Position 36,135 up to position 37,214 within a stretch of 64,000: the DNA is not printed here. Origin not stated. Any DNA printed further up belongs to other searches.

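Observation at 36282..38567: Two hypervariable insertion hotspots inside the cyclase catalytic domain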

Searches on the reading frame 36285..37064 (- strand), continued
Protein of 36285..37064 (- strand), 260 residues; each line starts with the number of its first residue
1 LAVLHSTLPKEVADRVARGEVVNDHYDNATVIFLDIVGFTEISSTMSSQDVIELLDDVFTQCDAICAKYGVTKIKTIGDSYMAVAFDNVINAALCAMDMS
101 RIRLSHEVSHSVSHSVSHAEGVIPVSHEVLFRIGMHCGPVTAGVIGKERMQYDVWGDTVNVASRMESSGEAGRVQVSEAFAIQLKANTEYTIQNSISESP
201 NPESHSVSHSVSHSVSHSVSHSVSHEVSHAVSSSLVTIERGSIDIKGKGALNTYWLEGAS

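Call 33: predict_structure(alignment_id=A2)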
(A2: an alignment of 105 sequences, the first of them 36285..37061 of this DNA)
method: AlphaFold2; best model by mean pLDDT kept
length: 259 residues; sequences in the alignment: 105
mean_pLDDT: 84.8   pTM: 0.81
mean pLDDT of the five models: 84.8, 84.8, 84.7, 84.1, 84.0
residues with pLDDT >= 90: 178; 70-90: 21; 50-70: 32; < 50: 28
segments of 3 or more residues with pLDDT < 50: 203-230
pLDDT, mean of each block of 10 residues (from residue 1): 88 96 98 97 94 96 97 97 97 97 77 57 82 98 95 98 98 98 80 61 44 43 45 87 96 91
secondary structure, 60 per line:
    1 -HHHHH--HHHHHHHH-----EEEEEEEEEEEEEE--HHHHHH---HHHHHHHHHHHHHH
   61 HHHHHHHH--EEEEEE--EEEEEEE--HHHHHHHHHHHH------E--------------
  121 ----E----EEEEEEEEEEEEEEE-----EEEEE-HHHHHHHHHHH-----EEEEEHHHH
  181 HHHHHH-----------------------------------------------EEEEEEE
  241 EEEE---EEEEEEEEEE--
elements in order: H2-6 H9-16 E22-35 H38-43 H47-68 E71-76 E79-85 H88-99 E130-144 E150-154 H156-166 E172-176 H177-186 E234-244 E248-257
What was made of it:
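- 36678..36755 (-): P4 site 1 insert: five 12-nt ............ units plus the variant unit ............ (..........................). It lies in the loop between helix α3 and strand β4. In the AF2 model it lies between helix 88-99 and strand 130-144, with pLDDT 57-77 (call 33).
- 36354..36506 (-): P4 site 2 insert. It is a composite of GAATACA heptamers (36483-36507), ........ units, seven 12-mers (36370-36455) and GTCACT heptamers (36354-36368). It lies in the loop between helix α5 and strand β7. In the AF2 model it is coil between helix 177-186 and strand 234-244, with pLDDT below 50 for residues 203-230 (call 33).
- On Class III nucleotidyl cyclase (PF00211): AF2 mean pLDDT 84.8 (call 33).
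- The AF2 model has mean pLDDT 84.8, the inserts are coil with pLDDT below 50 to 77, and the flanks are well formed (call 33). The inserts are predicted to be disordered (call 33).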

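Call 41: find_encoding_contigs(protein=P0010, flank=10000, max_places=2)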
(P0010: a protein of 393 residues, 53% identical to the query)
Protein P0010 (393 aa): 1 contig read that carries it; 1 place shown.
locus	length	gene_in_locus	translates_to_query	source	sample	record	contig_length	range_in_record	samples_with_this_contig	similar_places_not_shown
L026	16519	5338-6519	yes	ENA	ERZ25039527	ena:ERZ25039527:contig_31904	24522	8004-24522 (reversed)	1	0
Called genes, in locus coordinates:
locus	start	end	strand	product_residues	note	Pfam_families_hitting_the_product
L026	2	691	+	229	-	?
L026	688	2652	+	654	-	PF17874:TPR_MalT, PF13424:TPR_12, PF00515:TPR_1, PF13424:TPR_12, PF14938:SNAP, PF13424:TPR_12, PF13432:TPR_16, PF00211:Guanylate_cyc, +15 more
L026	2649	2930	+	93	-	-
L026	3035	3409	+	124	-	PF00515:TPR_1 (faint), PF13374:TPR_10 (faint), PF13424:TPR_12 (weak)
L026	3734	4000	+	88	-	-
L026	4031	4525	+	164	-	PF00211:Guanylate_cyc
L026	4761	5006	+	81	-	-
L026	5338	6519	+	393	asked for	PF00211:Guanylate_cyc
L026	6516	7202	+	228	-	-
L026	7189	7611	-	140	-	PF00211:Guanylate_cyc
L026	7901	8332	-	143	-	-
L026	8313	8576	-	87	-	PF13424:TPR_12, PF13374:TPR_10 (weak)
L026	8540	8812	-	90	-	PF00515:TPR_1 (faint), PF07719:TPR_2 (faint), PF13176:TPR_7 (faint), PF13374:TPR_10 (faint), PF13414:TPR_11 (faint), PF13424:TPR_12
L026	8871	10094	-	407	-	PF00211:Guanylate_cyc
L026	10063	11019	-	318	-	PF00515:TPR_1 (weak), PF13424:TPR_12, PF17874:TPR_MalT, PF13424:TPR_12, PF13432:TPR_16 (weak), PF13374:TPR_10 (weak), PF13424:TPR_12, PF00515:TPR_1 (weak), +13 more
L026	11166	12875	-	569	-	PF00211:Guanylate_cyc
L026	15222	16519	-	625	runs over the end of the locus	PF10602:RPN7 (faint), PF17874:TPR_MalT (faint), PF00515:TPR_1 (faint), PF01535:PPR (faint), PF13424:TPR_12, PF13424:TPR_12, PF13432:TPR_16 (weak), PF00211:Guanylate_cyc, +10 more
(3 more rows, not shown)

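Call 42: find_encoding_contigs(protein=P0005, flank=10000, max_places=2)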
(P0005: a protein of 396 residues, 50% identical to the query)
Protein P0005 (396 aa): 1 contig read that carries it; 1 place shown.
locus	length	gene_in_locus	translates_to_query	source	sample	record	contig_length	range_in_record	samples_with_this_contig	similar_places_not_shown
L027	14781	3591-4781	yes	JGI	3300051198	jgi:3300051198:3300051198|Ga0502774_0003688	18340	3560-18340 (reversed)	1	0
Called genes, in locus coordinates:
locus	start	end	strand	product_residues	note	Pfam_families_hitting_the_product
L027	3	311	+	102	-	PF00211:Guanylate_cyc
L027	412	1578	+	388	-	PF13173:AAA_14, PF13635:DUF4143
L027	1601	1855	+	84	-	-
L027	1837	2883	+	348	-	PF13310:Virulence_RhuM, PF02661:Fic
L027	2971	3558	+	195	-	-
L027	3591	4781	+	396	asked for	PF00515:TPR_1 (faint), PF07719:TPR_2 (faint), PF13176:TPR_7 (faint), PF13181:TPR_8 (faint), PF13374:TPR_10 (faint), PF13424:TPR_12, PF13428:TPR_14 (faint), PF00211:Guanylate_cyc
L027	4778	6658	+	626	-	PF14938:SNAP, PF13424:TPR_12, PF13428:TPR_14 (faint), PF00515:TPR_1 (weak), PF13424:TPR_12, PF17874:TPR_MalT (weak), PF13424:TPR_12, PF00211:Guanylate_cyc, +8 more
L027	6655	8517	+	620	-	PF14938:SNAP (weak), PF17874:TPR_MalT, PF13424:TPR_12, PF17874:TPR_MalT, PF13424:TPR_12, PF13432:TPR_16 (weak), PF13424:TPR_12, PF00211:Guanylate_cyc, +12 more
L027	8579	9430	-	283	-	-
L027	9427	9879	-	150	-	-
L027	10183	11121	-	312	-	PF05368:NmrA, PF13460:NAD_binding_10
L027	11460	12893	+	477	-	PF01370:Epimerase (weak), PF05368:NmrA (weak), PF13460:NAD_binding_10, PF11066:DUF2867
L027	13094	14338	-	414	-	PF14870:PSII_BNR, PF02012:BNR (faint)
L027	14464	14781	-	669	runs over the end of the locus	PF02518:HATPase_c, PF00204:DNA_gyraseB, PF01751:Toprim, PF00986:DNA_gyraseB_C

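Call 54: fold_search(model_id=the predicted structure, library=pdb)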
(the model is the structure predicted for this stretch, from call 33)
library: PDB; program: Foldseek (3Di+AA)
matches with E <= 10: 684; with E <= 0.001: 194
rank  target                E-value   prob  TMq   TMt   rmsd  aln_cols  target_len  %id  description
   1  5o5l_A                3.6e-22  1.00  0.68  0.79   6.2       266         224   33  X-ray structure of a bacterial adenylyl cyclase soluble domain, solved at cryogenic temperature (released 2017-11-01)
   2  5o5k_A                3.8e-21  1.00  0.70  0.83   2.4       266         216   33  X-ray structure of a bacterial adenylyl cyclase soluble domain (released 2017-11-01)
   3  9bcv_B                1.1e-18  1.00  0.67  0.81   2.9       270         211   31  Cyclase domain of GC-A bound to ANP (released 2024-11-27)
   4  5oyh_D                2.2e-18  1.00  0.62  0.86   6.2       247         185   27  crystal structure of the catalytic core of a rhodopsin-guanylyl cyclase with converted specificity in complex with ATP (released 2018-06-06)
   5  9bcv_A                2.2e-18  1.00  0.66  0.80   3.0       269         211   31  Cyclase domain of GC-A bound to ANP (released 2024-11-27)
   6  5oyh_E                3.7e-18  1.00  0.61  0.85   6.2       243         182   27  crystal structure of the catalytic core of a rhodopsin-guanylyl cyclase with converted specificity in complex with ATP (released 2018-06-06)
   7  4p2f                  5.0e-18  1.00  0.59  0.79   6.8       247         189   32  Monomeric form of a single mutant (F363R) of Mycobacterial Adenylyl cyclase Rv1625c (released 2014-09-17)
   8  9bcs_A                5.0e-18  1.00  0.65  0.35   3.2       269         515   31  Intracellular domain of GC-A bound to ANP (released 2024-11-27)
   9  5oyh_A                6.3e-18  1.00  0.63  0.87   2.5       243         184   27  crystal structure of the catalytic core of a rhodopsin-guanylyl cyclase with converted specificity in complex with ATP (released 2018-06-06)
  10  5oyh_K                6.7e-18  1.00  0.63  0.87   2.4       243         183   27  crystal structure of the catalytic core of a rhodopsin-guanylyl cyclase with converted specificity in complex with ATP (released 2018-06-06)
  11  5oyh_B                7.1e-18  1.00  0.62  0.86   6.1       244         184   27  crystal structure of the catalytic core of a rhodopsin-guanylyl cyclase with converted specificity in complex with ATP (released 2018-06-06)
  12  7yzk_A                1.7e-17  1.00  0.57  0.40   6.6       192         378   38  Structure of Mycobacterium tuberculosis adenylyl cyclase Rv1625c / Cya (released 2022-08-31)
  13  3et6_B                3.5e-17  1.00  0.60  0.83   5.1       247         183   31  The crystal structure of the catalytic domain of a eukaryotic guanylate cyclase (released 2008-10-14)
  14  6sir_A                4.4e-17  1.00  0.61  0.86   6.2       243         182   27  Crystal structure of the guanylate cyclase domain of RhGC from Catenaria anguillulae in complex with GTP (released 2019-12-18)
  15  9bcs_B                5.0e-17  1.00  0.64  0.33   3.1       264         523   31  Intracellular domain of GC-A bound to ANP (released 2024-11-27)
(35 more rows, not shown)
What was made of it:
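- On Class III nucleotidyl cyclase (PF00211): Foldseek top hits are 5o5k, GC-A and Rv1625c, with TM about 0.8 when normalised to the target (call 54).
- The fold matches class III cyclases (5o5k, TM 0.83; call 54).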

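Call 60: find_encoding_contigs(protein=P0061, flank=10000, max_places=2)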
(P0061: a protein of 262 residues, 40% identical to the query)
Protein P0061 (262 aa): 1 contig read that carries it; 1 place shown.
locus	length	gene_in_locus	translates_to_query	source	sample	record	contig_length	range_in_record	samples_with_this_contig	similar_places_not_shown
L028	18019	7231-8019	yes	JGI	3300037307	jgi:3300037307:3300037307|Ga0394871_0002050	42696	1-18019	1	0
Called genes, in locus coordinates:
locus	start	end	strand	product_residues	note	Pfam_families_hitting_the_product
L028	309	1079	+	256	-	PF03372:Exo_endo_phos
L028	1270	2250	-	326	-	PF05368:NmrA, PF13460:NAD_binding_10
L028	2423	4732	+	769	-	PF00515:TPR_1 (faint), PF13424:TPR_12, PF17874:TPR_MalT (weak), PF14938:SNAP (weak), PF24885:TPR_NPHP3 (weak), PF13424:TPR_12, PF17874:TPR_MalT, PF00211:Guanylate_cyc, +10 more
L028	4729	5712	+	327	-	-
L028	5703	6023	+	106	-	-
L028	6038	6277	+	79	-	PF00211:Guanylate_cyc (faint)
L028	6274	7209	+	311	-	-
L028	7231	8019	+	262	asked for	PF00211:Guanylate_cyc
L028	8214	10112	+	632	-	PF13374:TPR_10 (faint), PF13424:TPR_12, PF13181:TPR_8 (faint), PF00211:Guanylate_cyc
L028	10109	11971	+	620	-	PF10602:RPN7 (weak), PF17874:TPR_MalT (faint), PF13174:TPR_6 (faint), PF13428:TPR_14 (faint), PF14938:SNAP (faint), PF00515:TPR_1 (faint), PF13424:TPR_12, PF00211:Guanylate_cyc, +6 more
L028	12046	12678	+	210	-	-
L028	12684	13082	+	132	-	-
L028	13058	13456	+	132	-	-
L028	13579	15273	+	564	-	PF13424:TPR_12, PF00515:TPR_1 (weak), PF13374:TPR_10 (weak), PF13432:TPR_16 (weak), PF17874:TPR_MalT, PF13424:TPR_12, PF14559:TPR_19 (weak), PF00211:Guanylate_cyc, +11 more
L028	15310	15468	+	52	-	PF00211:Guanylate_cyc (weak)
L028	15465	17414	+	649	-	PF13424:TPR_12, PF13424:TPR_12, PF17874:TPR_MalT, PF13424:TPR_12, PF13424:TPR_12, PF17874:TPR_MalT, PF13424:TPR_12, PF00211:Guanylate_cyc, +17 more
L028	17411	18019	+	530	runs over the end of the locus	PF14938:SNAP (weak), PF13424:TPR_12, PF14938:SNAP, PF17874:TPR_MalT, PF00515:TPR_1 (weak), PF13424:TPR_12, PF13424:TPR_12, PF00211:Guanylate_cyc, +14 more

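Call 61: find_encoding_contigs(protein=P0029, flank=10000, max_places=2)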
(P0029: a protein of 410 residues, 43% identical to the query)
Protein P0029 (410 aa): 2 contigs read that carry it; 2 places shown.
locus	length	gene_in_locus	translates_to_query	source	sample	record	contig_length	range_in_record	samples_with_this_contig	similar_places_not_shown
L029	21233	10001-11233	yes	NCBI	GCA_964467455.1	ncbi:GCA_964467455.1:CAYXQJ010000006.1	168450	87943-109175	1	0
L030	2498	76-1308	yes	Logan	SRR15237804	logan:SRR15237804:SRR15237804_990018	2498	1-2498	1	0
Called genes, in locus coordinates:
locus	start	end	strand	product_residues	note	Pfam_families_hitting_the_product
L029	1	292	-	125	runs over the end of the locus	PF01042:Ribonuc_L-PSP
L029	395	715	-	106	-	PF04977:DivIC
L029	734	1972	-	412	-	-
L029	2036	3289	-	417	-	PF25852:DUF6242_C (faint), PF14870:PSII_BNR (faint), PF15902:Sortilin-Vps10 (faint), PF02012:BNR (faint), PF18962:Por_Secre_tail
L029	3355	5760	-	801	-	PF00270:DEAD, PF00271:Helicase_C, PF24473:CON_HrpB (weak), PF08482:HrpB_C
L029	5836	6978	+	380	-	PF13173:AAA_14, PF13401:AAA_22 (faint), PF13635:DUF4143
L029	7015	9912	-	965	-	PF02347:GDC-P, PF01212:Beta_elim_lyase, PF21478:GcvP2_C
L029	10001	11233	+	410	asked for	PF00211:Guanylate_cyc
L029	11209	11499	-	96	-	-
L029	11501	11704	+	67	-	PF02417:Chromate_transp (weak)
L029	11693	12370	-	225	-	-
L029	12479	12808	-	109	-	PF00403:HMA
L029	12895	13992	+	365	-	PF25917:BSH_RND, PF25973:BSH_CzcB, PF25954:Beta-barrel_RND_2, PF25967:RND-MFP_C (weak), PF25989:YknX_C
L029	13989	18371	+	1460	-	PF00873:ACR_tran, PF03176:MMPL, PF02321:OEP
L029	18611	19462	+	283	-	PF04397:LytTR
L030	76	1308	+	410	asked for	PF00211:Guanylate_cyc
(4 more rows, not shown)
